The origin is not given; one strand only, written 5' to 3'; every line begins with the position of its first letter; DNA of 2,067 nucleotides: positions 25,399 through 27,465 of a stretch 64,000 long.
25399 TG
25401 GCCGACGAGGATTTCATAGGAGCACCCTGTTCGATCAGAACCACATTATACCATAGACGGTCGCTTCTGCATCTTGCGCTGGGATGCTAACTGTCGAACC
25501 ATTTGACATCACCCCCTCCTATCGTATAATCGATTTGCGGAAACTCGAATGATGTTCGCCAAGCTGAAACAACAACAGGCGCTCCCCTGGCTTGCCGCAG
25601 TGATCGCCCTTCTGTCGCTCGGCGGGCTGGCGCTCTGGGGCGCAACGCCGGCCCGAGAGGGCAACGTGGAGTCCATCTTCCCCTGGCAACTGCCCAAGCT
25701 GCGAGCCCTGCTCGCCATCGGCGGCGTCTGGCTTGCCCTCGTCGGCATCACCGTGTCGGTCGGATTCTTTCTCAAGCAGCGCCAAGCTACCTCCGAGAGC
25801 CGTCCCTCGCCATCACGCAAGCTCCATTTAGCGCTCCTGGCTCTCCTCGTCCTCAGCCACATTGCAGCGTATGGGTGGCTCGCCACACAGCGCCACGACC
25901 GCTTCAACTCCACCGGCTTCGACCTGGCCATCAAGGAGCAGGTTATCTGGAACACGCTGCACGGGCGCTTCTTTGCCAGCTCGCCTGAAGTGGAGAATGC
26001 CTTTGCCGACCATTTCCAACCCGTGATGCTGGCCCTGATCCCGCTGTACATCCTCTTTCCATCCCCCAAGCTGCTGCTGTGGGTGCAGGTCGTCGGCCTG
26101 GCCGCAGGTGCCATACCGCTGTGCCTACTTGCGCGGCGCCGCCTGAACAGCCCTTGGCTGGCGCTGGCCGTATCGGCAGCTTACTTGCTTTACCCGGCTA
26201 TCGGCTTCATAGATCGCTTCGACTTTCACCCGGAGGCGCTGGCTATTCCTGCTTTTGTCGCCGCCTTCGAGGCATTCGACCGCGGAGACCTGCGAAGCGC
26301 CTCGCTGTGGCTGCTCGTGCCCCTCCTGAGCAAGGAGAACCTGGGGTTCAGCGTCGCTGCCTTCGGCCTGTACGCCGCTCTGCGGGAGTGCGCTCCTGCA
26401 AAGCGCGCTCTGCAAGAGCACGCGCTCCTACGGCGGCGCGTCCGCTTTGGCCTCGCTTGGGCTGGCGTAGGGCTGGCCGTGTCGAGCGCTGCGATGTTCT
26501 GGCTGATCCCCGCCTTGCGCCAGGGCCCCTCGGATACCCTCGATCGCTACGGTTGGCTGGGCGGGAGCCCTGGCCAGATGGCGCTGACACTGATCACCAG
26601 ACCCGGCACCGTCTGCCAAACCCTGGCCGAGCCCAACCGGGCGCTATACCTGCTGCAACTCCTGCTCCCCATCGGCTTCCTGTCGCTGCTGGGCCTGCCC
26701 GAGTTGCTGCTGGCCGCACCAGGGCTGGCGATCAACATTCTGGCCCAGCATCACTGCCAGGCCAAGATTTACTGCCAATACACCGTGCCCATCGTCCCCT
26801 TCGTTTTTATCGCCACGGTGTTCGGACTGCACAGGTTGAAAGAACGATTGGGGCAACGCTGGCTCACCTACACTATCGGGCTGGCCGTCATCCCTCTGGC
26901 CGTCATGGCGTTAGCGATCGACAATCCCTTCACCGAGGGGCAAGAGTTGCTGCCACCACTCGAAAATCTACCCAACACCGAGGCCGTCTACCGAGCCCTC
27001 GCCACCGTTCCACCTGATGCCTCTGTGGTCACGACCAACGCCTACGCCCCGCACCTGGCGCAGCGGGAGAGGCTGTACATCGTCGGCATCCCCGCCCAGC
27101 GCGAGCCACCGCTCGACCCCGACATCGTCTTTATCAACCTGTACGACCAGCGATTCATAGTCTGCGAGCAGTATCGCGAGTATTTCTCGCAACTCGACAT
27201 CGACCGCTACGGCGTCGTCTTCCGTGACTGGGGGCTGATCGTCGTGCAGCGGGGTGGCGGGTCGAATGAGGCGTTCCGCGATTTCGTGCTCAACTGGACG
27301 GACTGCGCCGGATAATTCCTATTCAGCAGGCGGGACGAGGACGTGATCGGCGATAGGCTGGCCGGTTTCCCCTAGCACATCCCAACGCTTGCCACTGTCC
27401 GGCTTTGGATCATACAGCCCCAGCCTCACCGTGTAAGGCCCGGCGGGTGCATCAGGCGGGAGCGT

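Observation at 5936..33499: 27.5-kb locus packed with ten GT-C-type membrane glycosyltransferases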

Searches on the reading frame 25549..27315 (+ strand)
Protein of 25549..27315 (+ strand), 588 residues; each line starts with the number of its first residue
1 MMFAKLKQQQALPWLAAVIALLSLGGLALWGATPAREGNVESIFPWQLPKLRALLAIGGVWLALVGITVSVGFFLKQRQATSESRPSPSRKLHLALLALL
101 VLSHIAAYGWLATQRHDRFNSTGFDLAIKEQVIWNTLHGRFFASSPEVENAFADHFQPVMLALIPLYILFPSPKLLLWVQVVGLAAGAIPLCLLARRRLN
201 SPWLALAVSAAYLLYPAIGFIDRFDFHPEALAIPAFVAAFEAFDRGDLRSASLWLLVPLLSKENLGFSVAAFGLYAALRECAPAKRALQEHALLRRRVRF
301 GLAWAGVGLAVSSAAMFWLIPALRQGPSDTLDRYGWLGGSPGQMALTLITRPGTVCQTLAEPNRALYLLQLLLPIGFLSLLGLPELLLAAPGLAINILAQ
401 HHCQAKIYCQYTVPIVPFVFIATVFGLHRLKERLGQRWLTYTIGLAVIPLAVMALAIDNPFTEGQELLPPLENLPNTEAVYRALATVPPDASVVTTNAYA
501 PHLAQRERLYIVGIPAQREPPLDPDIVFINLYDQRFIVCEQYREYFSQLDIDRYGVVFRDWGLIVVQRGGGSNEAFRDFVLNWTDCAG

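Call 4: search_protein_families(library=pfam, proteins=[window:25549-27315:+], max_evalue=0.01)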
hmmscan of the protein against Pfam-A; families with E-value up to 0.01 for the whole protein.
window:25549-27315:+ (588 aa): 1 family
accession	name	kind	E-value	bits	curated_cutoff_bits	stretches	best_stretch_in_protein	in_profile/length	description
PF09852.15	DUF2079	-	6.9e-79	266.5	28.2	1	115-564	1-458/459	Predicted membrane protein (DUF2079)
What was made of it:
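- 25549..27315 (+): DUF2079 membrane protein (putative GT-C), divergent from GTC5 and convergent with GTC6. PF09852 at 266.5 bits (call 4).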

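Call 13: search_protein_families(library=ncbifam, proteins=[window:25549-27315:+], max_evalue=0.01)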
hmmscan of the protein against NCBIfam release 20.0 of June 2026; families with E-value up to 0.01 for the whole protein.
window:25549-27315:+ (588 aa): 0 families

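Call 15: find_related_loci(query=window:25549-27315:+, collection=genome_contigs, flank=10000)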
Query window:25549-27315:+ (588 aa) in genome_contigs; peptide patterns used: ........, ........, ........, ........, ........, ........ (x = any residue, [..] = any of these).
192 stretches matched a pattern; 8 encode a relative of the query (tblastn E <= 1e-3); 8 distinct loci.
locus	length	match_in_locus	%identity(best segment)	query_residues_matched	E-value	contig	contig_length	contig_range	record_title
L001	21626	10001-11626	83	36-588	0e+0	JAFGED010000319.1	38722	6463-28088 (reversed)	MAG: Anaerolineae bacterium isolate Zod_Metabat.1210 k87_4527637, whole genome shotgun sequence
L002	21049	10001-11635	81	35-588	0e+0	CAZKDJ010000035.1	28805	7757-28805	MAG TPA_asm: uncultured Anaerolineales bacterium isolate binchicken_co116_320 genome assembly, contig: NODE_1445_length_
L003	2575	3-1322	86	137-588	0e+0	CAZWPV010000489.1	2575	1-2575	MAG TPA_asm: uncultured Anaerolineales bacterium isolate binchicken_co228_317 genome assembly, contig: NODE_76824_length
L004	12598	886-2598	66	6-588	0e+0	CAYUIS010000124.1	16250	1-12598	MAG TPA_asm: uncultured Anaerolineales bacterium isolate SRP214966_co2_450 genome assembly, contig: NODE_5461_length_162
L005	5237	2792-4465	66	15-588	0e+0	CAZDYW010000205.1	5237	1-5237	MAG TPA_asm: uncultured Anaerolineales bacterium isolate binchicken_co15_170 genome assembly, contig: NODE_15629_length_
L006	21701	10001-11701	55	13-588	0e+0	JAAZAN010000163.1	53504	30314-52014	MAG: Chloroflexota bacterium isolate AS06rmzACSIP_429 258467_AS06, whole genome shotgun sequence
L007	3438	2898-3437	69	4-183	6e-66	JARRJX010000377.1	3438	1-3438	MAG: Chloroflexota bacterium isolate Spart_031_MAG scaffold_48094, whole genome shotgun sequence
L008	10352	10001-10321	67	482-588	5e-42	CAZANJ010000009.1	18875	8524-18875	MAG TPA_asm: uncultured Anaerolineales bacterium isolate binchicken_co8_337 genome assembly, contig: NODE_4868_length_18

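Call 56: search_solved_structures(query=A4, max_evalue=10)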
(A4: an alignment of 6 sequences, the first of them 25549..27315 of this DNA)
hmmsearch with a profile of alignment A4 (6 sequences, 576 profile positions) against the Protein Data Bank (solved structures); distinct sequences matched with E-value up to 10: 0.
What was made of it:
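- On GT-C superfamily, for DUF2079: There is no PDB sequence hit (call 56) and no structure job was left.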

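Call 59: search_protein_families(library=pfam, proteins=[window:25549-27315:+], max_evalue=10)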
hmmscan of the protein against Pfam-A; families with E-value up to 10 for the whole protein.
window:25549-27315:+ (588 aa): 2 families
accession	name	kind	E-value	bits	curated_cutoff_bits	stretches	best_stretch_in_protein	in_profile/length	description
PF09852.15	DUF2079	-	6.9e-79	266.5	28.2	1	115-564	1-458/459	Predicted membrane protein (DUF2079)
PF13543.13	SAM_KSR1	-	0.23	11.9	22.5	1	172-193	10-31/75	SAM like domain present in kinase suppressor RAS 1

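Call 82: find_homologous_proteins(query=window:25549-27315:+, max_evalue=0.00001)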
Query window:25549-27315:+ (588 aa): 163 proteins with E <= 0.00001 among 8000 candidates; the best 120 are listed.
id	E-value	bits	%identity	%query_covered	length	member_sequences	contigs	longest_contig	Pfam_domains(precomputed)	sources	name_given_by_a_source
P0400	0.0e+0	1322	100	100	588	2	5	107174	PF09852.16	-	-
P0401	0.0e+0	1103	84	100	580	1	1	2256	PF09852.16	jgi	-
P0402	0.0e+0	1100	84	100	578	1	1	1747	PF09852.16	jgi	jgi:uncharacterized membrane protein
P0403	0.0e+0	1074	80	99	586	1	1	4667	PF09852.16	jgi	jgi:uncharacterized membrane protein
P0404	0.0e+0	1055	80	99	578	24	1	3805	PF09852.16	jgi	-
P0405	0.0e+0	1053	81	99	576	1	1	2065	PF09852.16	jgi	jgi:uncharacterized membrane protein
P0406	0.0e+0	1042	83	94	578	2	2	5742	PF09852.16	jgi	-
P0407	0.0e+0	1040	80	99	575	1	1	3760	PF09852.16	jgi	jgi:uncharacterized membrane protein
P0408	0.0e+0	1039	80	99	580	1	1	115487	PF09852.16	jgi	jgi:uncharacterized membrane protein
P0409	0.0e+0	1034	80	95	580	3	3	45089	PF09852.16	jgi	jgi:uncharacterized membrane protein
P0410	0.0e+0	1034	80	99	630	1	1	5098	PF09852.16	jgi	jgi:uncharacterized membrane protein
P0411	0.0e+0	1031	80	99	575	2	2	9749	PF09852.16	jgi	jgi:uncharacterized membrane protein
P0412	0.0e+0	1028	80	99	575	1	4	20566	PF09852.16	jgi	jgi:uncharacterized membrane protein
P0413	0.0e+0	1023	81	94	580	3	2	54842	PF09852.16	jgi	-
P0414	0.0e+0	1018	79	99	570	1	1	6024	PF09852.16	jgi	jgi:uncharacterized membrane protein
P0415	1.1e-297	1007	81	94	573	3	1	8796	PF09852.16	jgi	jgi:uncharacterized membrane protein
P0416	2.4e-295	999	79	95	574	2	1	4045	PF09852.16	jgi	jgi:uncharacterized membrane protein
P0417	1.3e-291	987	78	94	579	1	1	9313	PF09852.16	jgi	jgi:uncharacterized membrane protein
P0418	2.6e-270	916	72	99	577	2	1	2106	PF09852.16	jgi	jgi:uncharacterized membrane protein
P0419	3.7e-270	916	70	100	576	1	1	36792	PF09852.16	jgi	jgi:uncharacterized membrane protein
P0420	1.2e-264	898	70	99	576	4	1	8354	PF09852.16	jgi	jgi:uncharacterized membrane protein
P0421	5.1e-262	889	69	99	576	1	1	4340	PF09852.16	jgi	-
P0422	2.9e-260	883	70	100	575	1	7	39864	PF09852.16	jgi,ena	jgi:uncharacterized membrane protein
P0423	3.8e-260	883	71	95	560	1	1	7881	PF09852.16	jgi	jgi:uncharacterized membrane protein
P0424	4.1e-260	883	69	100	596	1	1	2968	PF09852.16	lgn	-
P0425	1.6e-258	878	69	100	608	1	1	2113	PF09852.16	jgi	jgi:uncharacterized membrane protein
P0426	1.6e-258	877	67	100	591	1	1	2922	PF09852.16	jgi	jgi:uncharacterized membrane protein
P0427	2.7e-256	870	71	94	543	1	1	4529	PF09852.16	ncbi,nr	ncbi:MAG: DUF2079 domain-containing protein [Chloroflexi bacterium]|nr:DUF2079 domain-containing pro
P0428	1.6e-255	868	67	100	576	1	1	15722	PF09852.16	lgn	-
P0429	5.2e-249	846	68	98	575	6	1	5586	PF09852.16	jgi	jgi:uncharacterized membrane protein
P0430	7.8e-249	845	67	100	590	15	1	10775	PF09852.16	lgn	-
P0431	2.7e-248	844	67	99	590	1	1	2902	PF09852.16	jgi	jgi:uncharacterized membrane protein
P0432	7.2e-247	839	67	100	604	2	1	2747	PF09852.16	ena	-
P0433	2.2e-245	834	66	100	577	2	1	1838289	PF09852.16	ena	-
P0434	2.8e-244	830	68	96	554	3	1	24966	PF09852.16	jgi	jgi:uncharacterized membrane protein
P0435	3.2e-244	830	65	100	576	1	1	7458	PF09852.16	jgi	-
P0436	7.8e-243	826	64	100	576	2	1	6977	PF09852.16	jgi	jgi:uncharacterized membrane protein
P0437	1.2e-242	825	66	99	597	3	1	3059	PF09852.16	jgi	-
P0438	3.2e-241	820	68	96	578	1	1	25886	PF09852.16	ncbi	-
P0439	5.0e-241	820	65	99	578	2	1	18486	PF09852.16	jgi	jgi:uncharacterized membrane protein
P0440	1.3e-239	815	63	100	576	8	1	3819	PF09852.16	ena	-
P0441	4.0e-238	810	64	100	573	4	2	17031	PF09852.16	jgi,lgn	jgi:uncharacterized membrane protein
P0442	1.2e-237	809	74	83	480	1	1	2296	PF09852.16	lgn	-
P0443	1.5e-237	808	71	82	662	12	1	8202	PF09852.16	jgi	-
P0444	2.9e-236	804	67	98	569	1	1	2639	PF09852.16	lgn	-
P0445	1.1e-235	802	67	98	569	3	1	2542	PF09852.16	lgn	-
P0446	7.4e-235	799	63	99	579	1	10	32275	PF09852.16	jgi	jgi:uncharacterized membrane protein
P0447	1.1e-234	799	64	100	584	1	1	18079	PF09852.16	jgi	jgi:uncharacterized membrane protein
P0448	5.1e-231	787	65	74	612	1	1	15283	PF09852.16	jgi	-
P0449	3.5e-230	784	68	90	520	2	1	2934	PF09852.16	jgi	jgi:uncharacterized membrane protein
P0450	6.4e-230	783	71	84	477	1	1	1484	PF09852.16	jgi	jgi:uncharacterized membrane protein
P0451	1.1e-229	782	68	90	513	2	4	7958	PF09852.16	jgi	jgi:uncharacterized membrane protein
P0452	8.7e-223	759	71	82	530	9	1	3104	PF09852.16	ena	-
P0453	1.2e-222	759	70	84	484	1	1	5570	PF09852.16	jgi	jgi:uncharacterized membrane protein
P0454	1.5e-220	752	74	78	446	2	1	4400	PF09852.16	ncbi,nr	ncbi:MAG: DUF2079 domain-containing protein, partial [Chloroflexota bacterium]|nr:DUF2079 domain-con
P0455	6.0e-216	737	71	82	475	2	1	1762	PF09852.16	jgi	jgi:uncharacterized membrane protein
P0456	1.3e-214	732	61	98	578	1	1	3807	PF09852.16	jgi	jgi:uncharacterized membrane protein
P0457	7.7e-208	710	61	96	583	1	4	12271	PF09852.16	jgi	jgi:uncharacterized membrane protein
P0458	1.3e-207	709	59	97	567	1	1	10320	PF09852.16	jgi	-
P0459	1.5e-206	706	59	94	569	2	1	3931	PF09852.16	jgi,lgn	-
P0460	4.1e-201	688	59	92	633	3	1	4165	PF09852.16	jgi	-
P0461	6.3e-201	687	58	97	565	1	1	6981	PF09852.16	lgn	-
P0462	9.0e-197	674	55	99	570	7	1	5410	PF09852.16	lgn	-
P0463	3.2e-196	672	55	98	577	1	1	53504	PF09852.16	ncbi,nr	ncbi:MAG: DUF2079 domain-containing protein [Chloroflexi bacterium]|nr:DUF2079 domain-containing pro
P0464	4.0e-196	671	55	94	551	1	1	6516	PF09852.16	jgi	-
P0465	2.0e-195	669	55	100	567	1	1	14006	PF09852.16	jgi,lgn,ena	-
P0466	5.3e-195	668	55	96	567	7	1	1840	PF09852.16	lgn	-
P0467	1.5e-194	666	56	95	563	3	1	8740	PF09852.16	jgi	jgi:uncharacterized membrane protein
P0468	3.2e-191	655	55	97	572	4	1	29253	PF09852.16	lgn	-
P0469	2.8e-189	649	74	70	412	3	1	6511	PF09852.16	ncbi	-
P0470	4.7e-184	632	54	96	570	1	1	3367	PF09852.16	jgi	jgi:uncharacterized membrane protein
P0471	3.1e-171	589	52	92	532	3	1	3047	PF09852.16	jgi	-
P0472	4.5e-165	569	51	93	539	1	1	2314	PF09852.16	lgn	-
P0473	8.1e-164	565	55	82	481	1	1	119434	PF09852.16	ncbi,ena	-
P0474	5.1e-163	562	51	90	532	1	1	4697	PF09852.16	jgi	jgi:uncharacterized membrane protein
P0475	1.1e-162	561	67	65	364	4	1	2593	PF09852.16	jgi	jgi:uncharacterized membrane protein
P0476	3.0e-161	556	54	82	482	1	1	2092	PF09852.16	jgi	-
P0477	4.8e-159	549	52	86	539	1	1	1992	PF09852.16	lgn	-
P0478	9.4e-153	528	49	98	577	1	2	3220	PF09852.16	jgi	jgi:uncharacterized membrane protein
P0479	1.7e-152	527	50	87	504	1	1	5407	PF09852.16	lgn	-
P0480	3.5e-152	526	54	82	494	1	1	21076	PF09852.16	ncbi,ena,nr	ncbi:MAG: DUF2079 domain-containing protein [Candidatus Promineifilaceae bacterium]|nr:DUF2079 domai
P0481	8.3e-150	518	49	97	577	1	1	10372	PF09852.16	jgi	jgi:uncharacterized membrane protein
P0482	5.2e-149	516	49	99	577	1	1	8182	PF09852.16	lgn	-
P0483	6.1e-149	516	47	95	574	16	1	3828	PF09852.16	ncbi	ncbi:MAG: DUF2079 domain-containing protein [Anaerolineae bacterium]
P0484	6.7e-149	515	47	97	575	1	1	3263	PF09852.16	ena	-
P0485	1.3e-147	511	48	96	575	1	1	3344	PF09852.16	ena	-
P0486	1.7e-147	511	48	97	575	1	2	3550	PF09852.16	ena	-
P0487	9.5e-143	495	46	99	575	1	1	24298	PF09852.16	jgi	jgi:uncharacterized membrane protein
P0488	2.2e-141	491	55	77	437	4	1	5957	PF09852.16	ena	-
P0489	2.2e-101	359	44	80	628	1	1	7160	PF09852.16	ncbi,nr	ncbi:MAG: DUF2079 domain-containing protein [Chloroflexota bacterium]|nr:DUF2079 domain-containing p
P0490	3.1e-87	312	38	87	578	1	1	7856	PF09852.16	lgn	-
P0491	3.5e-86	308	45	69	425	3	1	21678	PF09852.16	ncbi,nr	ncbi:MAG: DUF2079 domain-containing protein, partial [Candidatus Promineifilaceae bacterium]|nr:DUF2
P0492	9.5e-85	304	37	90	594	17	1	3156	PF09852.16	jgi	-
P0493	3.2e-84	302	42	79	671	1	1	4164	PF09852.16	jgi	-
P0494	1.6e-83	300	40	79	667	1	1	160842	PF09852.16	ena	-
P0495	1.8e-82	296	42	77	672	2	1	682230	PF09852.16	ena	-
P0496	3.7e-82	295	40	80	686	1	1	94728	PF09852.16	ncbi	-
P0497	5.4e-82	295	40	81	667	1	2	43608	PF09852.16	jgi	jgi:uncharacterized membrane protein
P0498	2.8e-81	292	40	81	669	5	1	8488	PF09852.16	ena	-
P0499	4.2e-81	292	41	81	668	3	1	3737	PF09852.16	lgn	-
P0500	1.5e-80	290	41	79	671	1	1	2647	PF09852.16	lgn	-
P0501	4.3e-80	288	40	79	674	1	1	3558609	PF09852.16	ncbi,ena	-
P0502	1.4e-76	277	38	77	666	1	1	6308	PF09852.16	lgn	-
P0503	1.8e-76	276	39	81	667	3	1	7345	PF09852.16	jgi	jgi:uncharacterized membrane protein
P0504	4.9e-76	275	42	71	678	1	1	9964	PF09852.16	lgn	-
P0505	1.3e-75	273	38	79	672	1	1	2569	PF09852.16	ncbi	-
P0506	2.6e-75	272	39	82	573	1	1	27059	PF09852.16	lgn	-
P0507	3.2e-75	272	38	78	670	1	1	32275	PF09852.16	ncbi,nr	ncbi:MAG: DUF2079 domain-containing protein [Chloroflexi bacterium]|nr:DUF2079 domain-containing pro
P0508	7.6e-74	268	42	71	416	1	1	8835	PF09852.16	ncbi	ncbi:MAG: DUF2079 domain-containing protein, partial [Candidatus Promineifilaceae bacterium]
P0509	2.2e-73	266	41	68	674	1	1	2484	PF09852.16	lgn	-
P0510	2.1e-59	220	34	82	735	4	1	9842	PF09852.16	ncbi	-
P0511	4.7e-57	212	34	79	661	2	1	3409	PF09852.16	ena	-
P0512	4.2e-56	209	34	80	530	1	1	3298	PF09852.16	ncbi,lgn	-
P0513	3.1e-51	193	37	68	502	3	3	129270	PF09852.16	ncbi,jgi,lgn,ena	-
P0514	9.2e-51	191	36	62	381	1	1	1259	PF09852.16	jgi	-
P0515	6.8e-47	179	36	73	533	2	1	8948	PF09852.16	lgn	-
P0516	3.0e-43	167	30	80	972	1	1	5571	PF09852.16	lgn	-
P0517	1.9e-42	164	32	75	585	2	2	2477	PF09852.16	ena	-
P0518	9.5e-42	162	30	73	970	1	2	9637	PF09852.16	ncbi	-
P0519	9.4e-41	158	29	77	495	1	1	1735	PF09852.16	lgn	-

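Call 103: search_protein_families(library=pfam, proteins=[L002:7255-9840:-, L006:6498-9806:-], max_evalue=0.001)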
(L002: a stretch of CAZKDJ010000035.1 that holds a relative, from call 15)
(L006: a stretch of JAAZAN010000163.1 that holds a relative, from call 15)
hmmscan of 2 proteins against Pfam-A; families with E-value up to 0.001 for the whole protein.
L002:7255-9840:- (861 aa): 2 families
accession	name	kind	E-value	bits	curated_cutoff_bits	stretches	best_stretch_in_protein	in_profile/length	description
PF13231.12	PMT_2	-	3.2e-09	37.7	26.1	1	214-356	12-152/160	Dolichyl-phosphate-mannose-protein mannosyltransferase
PF07760.16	DUF1616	-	0.00018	21.2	31.6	1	25-167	6-164/307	Protein of unknown function (DUF1616)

L006:6498-9806:- (1102 aa): 2 families
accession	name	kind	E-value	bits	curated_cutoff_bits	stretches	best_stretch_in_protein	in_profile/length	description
PF10131.15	PTPS_related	-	1.1e-11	44.4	26.4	1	115-419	1-286/621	6-pyruvoyl-tetrahydropterin synthase related domain; membrane protein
PF13231.12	PMT_2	-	1.7e-06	28.8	26.1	1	122-279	7-160/160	Dolichyl-phosphate-mannose-protein mannosyltransferase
